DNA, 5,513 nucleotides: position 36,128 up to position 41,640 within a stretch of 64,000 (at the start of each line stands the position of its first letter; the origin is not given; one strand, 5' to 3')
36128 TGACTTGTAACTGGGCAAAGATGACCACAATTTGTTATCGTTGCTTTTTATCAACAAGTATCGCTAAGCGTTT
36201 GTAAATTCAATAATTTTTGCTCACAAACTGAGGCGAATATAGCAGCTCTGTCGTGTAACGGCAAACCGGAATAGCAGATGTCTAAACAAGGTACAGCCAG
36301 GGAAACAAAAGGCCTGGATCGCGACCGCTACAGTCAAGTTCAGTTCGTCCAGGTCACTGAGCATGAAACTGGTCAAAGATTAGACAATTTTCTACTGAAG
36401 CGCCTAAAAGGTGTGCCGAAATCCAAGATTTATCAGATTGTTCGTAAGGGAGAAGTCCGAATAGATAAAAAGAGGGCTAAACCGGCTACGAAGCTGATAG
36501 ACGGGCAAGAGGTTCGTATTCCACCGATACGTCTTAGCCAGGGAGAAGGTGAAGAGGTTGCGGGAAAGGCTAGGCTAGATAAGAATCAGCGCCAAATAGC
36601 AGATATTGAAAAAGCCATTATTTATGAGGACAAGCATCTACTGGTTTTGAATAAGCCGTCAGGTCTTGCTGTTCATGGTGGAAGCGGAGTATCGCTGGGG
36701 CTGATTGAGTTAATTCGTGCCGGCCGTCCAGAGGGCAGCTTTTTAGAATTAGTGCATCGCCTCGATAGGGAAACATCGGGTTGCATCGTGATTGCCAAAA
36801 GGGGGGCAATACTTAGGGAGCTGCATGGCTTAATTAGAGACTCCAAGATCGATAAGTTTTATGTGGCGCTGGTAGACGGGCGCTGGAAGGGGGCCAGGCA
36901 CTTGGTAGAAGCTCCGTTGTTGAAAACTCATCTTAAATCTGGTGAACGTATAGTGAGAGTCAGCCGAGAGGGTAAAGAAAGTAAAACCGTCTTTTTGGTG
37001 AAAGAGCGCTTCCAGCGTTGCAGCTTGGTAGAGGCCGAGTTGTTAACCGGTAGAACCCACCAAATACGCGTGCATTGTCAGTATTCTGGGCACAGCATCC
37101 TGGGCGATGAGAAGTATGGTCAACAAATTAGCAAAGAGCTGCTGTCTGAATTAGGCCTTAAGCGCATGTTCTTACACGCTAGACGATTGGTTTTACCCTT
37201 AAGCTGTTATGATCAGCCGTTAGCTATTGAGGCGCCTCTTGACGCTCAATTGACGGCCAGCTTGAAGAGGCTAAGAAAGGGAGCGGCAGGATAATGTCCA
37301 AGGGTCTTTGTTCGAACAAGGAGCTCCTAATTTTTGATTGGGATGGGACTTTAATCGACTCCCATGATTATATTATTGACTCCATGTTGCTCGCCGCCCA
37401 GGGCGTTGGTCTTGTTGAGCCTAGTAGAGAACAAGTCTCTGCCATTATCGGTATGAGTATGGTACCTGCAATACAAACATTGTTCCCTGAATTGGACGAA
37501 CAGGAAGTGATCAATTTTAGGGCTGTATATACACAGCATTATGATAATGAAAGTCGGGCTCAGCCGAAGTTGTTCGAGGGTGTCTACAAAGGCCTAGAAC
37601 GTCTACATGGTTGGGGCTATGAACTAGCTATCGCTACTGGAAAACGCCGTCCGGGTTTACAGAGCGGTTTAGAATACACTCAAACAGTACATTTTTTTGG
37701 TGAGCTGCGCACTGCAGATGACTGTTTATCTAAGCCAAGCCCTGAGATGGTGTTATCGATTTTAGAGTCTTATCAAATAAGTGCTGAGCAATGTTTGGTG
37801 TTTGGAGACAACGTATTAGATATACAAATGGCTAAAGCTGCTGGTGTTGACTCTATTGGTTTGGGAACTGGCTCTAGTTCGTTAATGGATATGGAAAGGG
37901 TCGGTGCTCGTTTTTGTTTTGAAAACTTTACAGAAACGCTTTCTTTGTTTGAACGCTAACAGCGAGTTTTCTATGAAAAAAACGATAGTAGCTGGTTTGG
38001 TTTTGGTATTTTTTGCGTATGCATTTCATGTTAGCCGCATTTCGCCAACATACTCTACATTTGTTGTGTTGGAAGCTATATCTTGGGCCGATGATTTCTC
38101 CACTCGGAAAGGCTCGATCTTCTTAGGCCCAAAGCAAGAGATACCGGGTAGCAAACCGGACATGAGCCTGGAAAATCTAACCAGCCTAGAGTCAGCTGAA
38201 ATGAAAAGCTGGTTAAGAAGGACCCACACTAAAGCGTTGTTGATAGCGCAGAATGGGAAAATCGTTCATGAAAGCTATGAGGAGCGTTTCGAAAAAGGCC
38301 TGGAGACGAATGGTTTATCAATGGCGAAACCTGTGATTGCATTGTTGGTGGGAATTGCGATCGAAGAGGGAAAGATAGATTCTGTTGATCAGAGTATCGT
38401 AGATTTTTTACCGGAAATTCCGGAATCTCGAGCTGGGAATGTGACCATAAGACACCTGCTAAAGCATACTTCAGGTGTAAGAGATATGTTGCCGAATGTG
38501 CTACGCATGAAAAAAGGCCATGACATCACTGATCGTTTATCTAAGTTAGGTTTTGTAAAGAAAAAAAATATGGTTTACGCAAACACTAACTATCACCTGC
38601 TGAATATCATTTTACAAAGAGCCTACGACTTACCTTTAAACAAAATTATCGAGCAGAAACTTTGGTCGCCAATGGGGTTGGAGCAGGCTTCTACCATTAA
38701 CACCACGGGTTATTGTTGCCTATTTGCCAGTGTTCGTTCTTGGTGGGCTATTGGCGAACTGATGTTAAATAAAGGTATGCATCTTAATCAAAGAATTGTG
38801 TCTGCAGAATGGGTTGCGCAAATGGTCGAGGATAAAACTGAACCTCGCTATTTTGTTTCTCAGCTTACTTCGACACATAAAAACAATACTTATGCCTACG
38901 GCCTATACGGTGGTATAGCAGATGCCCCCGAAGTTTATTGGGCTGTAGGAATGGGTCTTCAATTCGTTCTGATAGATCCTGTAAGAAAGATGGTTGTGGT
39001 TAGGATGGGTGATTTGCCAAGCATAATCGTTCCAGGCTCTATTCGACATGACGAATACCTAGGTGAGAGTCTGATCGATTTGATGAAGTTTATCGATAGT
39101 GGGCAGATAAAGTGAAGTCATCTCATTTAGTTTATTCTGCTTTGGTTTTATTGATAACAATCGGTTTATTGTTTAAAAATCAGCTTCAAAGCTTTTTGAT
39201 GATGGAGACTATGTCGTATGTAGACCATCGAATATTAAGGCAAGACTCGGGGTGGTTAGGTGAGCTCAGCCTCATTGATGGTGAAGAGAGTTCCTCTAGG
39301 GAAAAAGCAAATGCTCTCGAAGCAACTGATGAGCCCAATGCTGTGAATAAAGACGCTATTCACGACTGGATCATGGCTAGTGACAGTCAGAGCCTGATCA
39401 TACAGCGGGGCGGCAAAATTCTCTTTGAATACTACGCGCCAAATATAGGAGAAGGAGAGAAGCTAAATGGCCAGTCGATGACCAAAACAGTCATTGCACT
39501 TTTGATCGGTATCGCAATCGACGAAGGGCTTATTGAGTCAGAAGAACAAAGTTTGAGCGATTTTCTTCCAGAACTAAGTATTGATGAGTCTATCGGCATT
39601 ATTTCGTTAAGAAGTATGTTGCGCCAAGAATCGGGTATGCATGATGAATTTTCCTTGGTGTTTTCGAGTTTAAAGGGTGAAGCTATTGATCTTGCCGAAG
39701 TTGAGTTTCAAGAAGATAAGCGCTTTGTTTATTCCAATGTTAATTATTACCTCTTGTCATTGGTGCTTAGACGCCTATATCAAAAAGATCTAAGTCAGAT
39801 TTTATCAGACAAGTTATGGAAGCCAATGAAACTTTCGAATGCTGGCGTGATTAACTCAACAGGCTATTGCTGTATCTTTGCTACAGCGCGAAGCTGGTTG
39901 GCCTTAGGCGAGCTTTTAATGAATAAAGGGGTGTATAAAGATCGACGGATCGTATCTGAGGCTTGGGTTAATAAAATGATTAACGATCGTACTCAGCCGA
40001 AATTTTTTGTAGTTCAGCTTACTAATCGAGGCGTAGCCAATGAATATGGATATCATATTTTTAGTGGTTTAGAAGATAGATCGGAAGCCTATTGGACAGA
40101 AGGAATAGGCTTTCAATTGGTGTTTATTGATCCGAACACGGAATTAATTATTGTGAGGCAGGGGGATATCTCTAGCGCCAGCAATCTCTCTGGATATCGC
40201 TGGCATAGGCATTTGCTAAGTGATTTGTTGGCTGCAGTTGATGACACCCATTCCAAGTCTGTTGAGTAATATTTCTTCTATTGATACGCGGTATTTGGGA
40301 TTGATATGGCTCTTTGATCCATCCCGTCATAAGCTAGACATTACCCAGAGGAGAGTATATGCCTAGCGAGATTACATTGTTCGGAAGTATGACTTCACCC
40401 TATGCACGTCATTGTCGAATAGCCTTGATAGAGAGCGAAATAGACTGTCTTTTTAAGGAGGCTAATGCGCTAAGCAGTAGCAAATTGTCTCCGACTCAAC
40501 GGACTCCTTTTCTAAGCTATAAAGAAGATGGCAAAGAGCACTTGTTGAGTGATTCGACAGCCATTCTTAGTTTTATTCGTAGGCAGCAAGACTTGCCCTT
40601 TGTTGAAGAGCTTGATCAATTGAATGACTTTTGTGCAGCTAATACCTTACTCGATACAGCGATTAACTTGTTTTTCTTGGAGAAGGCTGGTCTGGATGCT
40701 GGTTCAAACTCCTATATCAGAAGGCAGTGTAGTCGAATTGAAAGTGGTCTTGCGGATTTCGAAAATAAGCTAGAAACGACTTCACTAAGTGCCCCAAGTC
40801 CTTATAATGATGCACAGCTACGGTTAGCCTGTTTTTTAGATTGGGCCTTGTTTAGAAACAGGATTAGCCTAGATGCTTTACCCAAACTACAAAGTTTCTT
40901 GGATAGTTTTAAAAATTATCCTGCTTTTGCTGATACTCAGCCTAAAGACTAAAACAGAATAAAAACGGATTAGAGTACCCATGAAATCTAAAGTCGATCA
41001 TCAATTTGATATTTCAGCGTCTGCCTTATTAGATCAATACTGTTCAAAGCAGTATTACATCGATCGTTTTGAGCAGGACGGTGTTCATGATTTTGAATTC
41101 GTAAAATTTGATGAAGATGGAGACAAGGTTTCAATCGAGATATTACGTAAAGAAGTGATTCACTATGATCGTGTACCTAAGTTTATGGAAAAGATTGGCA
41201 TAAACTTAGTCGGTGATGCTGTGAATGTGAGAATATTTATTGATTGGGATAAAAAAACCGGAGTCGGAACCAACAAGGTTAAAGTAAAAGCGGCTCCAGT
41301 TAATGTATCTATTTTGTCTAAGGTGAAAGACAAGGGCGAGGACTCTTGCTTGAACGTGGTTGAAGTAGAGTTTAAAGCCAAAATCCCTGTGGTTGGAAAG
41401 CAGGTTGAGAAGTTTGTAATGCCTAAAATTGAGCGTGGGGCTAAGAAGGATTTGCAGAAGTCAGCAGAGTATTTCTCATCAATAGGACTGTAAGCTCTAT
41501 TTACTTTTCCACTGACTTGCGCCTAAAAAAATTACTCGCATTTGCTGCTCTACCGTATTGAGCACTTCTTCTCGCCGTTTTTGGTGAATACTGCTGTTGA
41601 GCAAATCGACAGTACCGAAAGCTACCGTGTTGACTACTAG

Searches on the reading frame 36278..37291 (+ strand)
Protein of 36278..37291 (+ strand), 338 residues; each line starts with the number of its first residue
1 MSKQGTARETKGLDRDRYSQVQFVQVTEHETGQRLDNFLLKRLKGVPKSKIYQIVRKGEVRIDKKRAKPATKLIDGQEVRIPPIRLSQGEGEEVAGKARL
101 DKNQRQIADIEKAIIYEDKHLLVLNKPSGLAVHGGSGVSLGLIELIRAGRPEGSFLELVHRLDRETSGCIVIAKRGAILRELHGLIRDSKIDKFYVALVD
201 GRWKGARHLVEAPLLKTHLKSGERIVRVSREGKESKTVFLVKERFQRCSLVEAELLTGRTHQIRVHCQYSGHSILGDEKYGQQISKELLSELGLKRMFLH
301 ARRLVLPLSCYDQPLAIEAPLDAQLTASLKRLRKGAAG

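Call 35: search_protein_families(library=pfam, proteins=[window:36278-37291:+], max_evalue=0.00001)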
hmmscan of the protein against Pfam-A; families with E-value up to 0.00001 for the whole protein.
window:36278-37291:+ (338 aa): 2 families
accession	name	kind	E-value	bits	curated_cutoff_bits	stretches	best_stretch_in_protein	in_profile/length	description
PF00849.27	PseudoU_synth_2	-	3e-28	99.4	26.8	1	120-268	1-151/152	RNA pseudouridylate synthase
PF01479.30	S4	-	5.9e-09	36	22.8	1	33-76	1-45/48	S4 domain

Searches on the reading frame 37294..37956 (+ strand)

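Call 36: search_protein_families(library=pfam, proteins=[window:37294-37956:+], max_evalue=0.00001)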
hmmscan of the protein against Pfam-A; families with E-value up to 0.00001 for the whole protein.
window:37294-37956:+ (221 aa): 5 families
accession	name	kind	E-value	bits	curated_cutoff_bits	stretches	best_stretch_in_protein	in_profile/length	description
PF13419.12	HAD_2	-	5.9e-36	124.7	23.8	1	12-189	1-177/178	Haloacid dehalogenase-like hydrolase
PF00702.32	Hydrolase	-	2e-23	84.2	26.4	1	11-184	3-191/191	haloacid dehalogenase-like hydrolase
PF13242.12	Hydrolase_like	-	4.7e-11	42.9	22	1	146-206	3-66/75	HAD-hyrolase-like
PF12710.13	HAD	-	4.2e-08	34.3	27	1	13-181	2-189/189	haloacid dehalogenase-like hydrolase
PF08282.18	Hydrolase_3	-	2.1e-06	28.1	20.9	0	154-194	193-232/255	haloacid dehalogenase-like hydrolase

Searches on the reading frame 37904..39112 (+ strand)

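Call 36: search_protein_families(library=pfam, proteins=[window:37904-39112:+], max_evalue=0.00001)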
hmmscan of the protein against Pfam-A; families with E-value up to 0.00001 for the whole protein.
window:37904-39112:+ (403 aa): 1 family
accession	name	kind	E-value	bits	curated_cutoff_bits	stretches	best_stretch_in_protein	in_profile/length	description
PF00144.29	Beta-lactamase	-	6.1e-23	81.9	27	1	112-368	19-307/329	Beta-lactamase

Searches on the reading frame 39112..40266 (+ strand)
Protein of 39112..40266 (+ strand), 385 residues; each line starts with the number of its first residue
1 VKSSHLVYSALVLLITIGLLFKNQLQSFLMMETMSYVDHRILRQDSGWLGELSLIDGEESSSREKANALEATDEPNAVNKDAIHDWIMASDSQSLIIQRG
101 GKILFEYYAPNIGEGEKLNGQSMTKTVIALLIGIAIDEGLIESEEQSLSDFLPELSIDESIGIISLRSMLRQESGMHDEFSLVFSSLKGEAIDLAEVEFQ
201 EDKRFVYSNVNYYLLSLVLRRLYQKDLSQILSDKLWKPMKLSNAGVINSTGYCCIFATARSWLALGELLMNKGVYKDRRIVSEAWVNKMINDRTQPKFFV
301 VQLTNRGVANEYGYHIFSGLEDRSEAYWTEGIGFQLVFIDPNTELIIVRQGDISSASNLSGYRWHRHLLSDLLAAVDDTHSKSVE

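Call 36: search_protein_families(library=pfam, proteins=[window:39112-40266:+], max_evalue=0.00001)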
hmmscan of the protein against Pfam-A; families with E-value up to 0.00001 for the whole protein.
window:39112-40266:+ (385 aa): 1 family
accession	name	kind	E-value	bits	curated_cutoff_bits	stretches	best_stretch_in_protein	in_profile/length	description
PF00144.29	Beta-lactamase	-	1.4e-15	57.7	27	1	94-348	18-305/329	Beta-lactamase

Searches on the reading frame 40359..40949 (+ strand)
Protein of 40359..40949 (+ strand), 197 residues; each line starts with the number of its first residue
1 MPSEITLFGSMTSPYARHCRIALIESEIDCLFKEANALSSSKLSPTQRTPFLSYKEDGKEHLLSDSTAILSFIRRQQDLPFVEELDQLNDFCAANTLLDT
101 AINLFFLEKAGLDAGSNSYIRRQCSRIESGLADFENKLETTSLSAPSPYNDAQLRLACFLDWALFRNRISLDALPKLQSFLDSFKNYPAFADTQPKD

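Call 36: search_protein_families(library=pfam, proteins=[window:40359-40949:+], max_evalue=0.00001)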
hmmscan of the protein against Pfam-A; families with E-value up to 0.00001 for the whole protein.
window:40359-40949:+ (197 aa): 1 family
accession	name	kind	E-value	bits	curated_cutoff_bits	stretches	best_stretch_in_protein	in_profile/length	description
PF13417.12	GST_N_3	-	1.1e-08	35.8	22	1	7-78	1-72/75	Glutathione S-transferase, N-terminal domain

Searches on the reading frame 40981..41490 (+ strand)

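Call 36: search_protein_families(library=pfam, proteins=[window:40981-41490:+], max_evalue=0.00001)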
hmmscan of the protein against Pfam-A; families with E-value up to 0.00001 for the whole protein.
window:40981-41490:+ (170 aa): 1 family
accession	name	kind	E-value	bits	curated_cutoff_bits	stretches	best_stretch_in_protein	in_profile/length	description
PF10698.15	DUF2505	-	3.9e-17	63.3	26.9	1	5-158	2-151/158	Protein of unknown function (DUF2505)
